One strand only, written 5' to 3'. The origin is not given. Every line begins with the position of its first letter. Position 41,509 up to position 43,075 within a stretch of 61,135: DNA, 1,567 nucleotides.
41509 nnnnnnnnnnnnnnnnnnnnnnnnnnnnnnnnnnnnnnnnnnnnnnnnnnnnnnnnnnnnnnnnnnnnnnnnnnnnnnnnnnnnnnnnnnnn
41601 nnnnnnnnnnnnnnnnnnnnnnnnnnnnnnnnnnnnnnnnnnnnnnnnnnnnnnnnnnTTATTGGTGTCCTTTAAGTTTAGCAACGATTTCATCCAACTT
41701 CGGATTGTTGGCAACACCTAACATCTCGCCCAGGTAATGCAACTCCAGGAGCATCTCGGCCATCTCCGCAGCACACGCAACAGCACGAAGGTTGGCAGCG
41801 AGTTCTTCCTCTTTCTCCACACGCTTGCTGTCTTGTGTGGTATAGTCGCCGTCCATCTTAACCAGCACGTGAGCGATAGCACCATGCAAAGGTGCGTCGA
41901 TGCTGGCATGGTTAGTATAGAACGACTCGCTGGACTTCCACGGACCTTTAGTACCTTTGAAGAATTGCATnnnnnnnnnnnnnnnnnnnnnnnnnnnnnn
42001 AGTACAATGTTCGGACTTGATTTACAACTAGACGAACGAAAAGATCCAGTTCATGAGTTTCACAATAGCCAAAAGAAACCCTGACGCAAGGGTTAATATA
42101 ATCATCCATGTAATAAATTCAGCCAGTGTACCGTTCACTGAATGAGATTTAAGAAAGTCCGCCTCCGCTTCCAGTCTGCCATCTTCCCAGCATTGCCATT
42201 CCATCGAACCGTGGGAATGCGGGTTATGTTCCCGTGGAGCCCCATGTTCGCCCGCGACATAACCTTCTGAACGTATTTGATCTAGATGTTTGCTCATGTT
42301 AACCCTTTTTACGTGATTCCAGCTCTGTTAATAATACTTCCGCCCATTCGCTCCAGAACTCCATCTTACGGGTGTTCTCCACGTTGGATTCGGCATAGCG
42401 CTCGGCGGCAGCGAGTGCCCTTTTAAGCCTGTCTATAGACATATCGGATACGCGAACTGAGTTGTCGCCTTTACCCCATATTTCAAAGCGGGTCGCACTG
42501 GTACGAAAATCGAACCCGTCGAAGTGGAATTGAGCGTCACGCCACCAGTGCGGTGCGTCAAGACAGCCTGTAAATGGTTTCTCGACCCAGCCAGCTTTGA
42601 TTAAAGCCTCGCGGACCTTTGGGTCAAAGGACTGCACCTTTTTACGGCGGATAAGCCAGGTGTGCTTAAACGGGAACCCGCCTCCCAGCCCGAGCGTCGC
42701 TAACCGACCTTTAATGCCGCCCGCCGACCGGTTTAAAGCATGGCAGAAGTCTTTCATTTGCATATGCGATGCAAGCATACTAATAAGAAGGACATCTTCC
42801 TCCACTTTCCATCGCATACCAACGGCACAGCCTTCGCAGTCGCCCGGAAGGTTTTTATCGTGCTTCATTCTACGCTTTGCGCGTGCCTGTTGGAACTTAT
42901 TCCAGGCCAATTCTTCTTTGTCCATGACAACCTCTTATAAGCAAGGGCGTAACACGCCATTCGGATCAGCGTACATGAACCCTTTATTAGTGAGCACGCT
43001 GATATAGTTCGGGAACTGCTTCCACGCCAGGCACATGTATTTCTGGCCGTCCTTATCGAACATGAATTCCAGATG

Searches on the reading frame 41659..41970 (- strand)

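Call 23: search_protein_families(library=pfam, proteins=[window:41659-41970:-], max_evalue=0.01)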
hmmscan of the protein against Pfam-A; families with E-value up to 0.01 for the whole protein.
window:41659-41970:- (103 aa): 0 families

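Call 24: search_protein_families(library=phrogs, proteins=[window:41659-41970:-], max_evalue=0.001)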
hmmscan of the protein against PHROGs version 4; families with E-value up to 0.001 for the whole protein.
window:41659-41970:- (103 aa): 1 family
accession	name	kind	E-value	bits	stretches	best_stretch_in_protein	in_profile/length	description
phrog_1273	-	unknown function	5.4e-08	34.2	1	1-98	3-96/103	-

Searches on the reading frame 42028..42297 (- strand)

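Call 23: search_protein_families(library=pfam, proteins=[window:42028-42297:-], max_evalue=0.01)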
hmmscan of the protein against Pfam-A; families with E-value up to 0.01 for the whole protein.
window:42028-42297:- (89 aa): 1 family
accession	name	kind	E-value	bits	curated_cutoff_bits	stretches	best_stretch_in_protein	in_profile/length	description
PF04957.18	RMF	-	0.00013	22.4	27.9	1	5-40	9-44/53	Ribosome modulation factor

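Call 24: search_protein_families(library=phrogs, proteins=[window:42028-42297:-], max_evalue=0.001)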
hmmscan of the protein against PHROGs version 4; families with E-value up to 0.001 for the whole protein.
window:42028-42297:- (89 aa): 0 families

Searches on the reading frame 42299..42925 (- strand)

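Call 23: search_protein_families(library=pfam, proteins=[window:42299-42925:-], max_evalue=0.01)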
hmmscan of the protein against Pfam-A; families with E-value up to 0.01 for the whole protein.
window:42299-42925:- (208 aa): 0 families

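Call 24: search_protein_families(library=phrogs, proteins=[window:42299-42925:-], max_evalue=0.001)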
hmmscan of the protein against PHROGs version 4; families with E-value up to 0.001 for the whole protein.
window:42299-42925:- (208 aa): 2 families
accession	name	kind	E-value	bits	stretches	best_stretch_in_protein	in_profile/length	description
phrog_10107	-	unknown function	4.2e-06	27.7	1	3-80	27-106/169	-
phrog_21416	-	unknown function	0.0001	23.4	1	145-207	23-85/153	-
